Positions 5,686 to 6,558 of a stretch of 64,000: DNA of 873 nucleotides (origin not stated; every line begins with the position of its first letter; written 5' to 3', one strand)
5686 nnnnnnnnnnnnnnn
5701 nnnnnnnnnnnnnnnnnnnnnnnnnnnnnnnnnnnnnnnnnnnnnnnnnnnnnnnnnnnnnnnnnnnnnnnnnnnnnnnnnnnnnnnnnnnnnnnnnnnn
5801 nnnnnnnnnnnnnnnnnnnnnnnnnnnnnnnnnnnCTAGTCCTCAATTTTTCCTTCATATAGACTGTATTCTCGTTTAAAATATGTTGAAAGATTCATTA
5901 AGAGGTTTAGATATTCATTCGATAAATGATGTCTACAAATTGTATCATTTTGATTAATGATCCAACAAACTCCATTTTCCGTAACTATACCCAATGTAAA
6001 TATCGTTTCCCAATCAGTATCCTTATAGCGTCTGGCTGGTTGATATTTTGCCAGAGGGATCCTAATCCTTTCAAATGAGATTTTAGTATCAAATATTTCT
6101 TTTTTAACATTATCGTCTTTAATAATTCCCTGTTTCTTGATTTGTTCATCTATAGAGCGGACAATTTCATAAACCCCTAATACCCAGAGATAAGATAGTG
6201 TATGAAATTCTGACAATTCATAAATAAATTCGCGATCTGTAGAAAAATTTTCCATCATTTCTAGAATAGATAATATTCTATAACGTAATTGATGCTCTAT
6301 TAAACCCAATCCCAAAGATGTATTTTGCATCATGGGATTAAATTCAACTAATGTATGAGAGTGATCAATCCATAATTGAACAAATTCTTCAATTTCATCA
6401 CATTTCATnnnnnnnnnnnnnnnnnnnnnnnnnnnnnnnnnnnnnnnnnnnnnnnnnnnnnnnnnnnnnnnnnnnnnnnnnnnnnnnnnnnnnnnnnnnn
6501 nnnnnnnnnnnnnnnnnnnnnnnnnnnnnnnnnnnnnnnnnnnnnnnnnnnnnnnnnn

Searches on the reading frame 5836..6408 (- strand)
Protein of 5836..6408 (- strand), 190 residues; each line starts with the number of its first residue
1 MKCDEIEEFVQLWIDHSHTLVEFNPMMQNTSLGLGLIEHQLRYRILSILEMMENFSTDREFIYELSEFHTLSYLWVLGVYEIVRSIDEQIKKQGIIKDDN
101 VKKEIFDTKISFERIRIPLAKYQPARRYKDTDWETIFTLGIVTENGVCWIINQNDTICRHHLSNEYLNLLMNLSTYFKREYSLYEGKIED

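Call 5: search_protein_families(library=pfam, proteins=[window:5836-6408:-], max_evalue=0.01)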
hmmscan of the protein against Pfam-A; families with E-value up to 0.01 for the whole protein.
window:5836-6408:- (190 aa): 0 families

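Call 6: search_protein_families(library=padloc, proteins=[window:5836-6408:-], max_evalue=0.01)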
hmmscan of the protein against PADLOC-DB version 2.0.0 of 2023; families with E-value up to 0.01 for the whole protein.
window:5836-6408:- (190 aa): 0 families

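Call 7: search_protein_families(library=ncbifam, proteins=[window:5836-6408:-], max_evalue=0.01)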
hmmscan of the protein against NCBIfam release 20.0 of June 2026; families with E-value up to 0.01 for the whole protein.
window:5836-6408:- (190 aa): 0 families
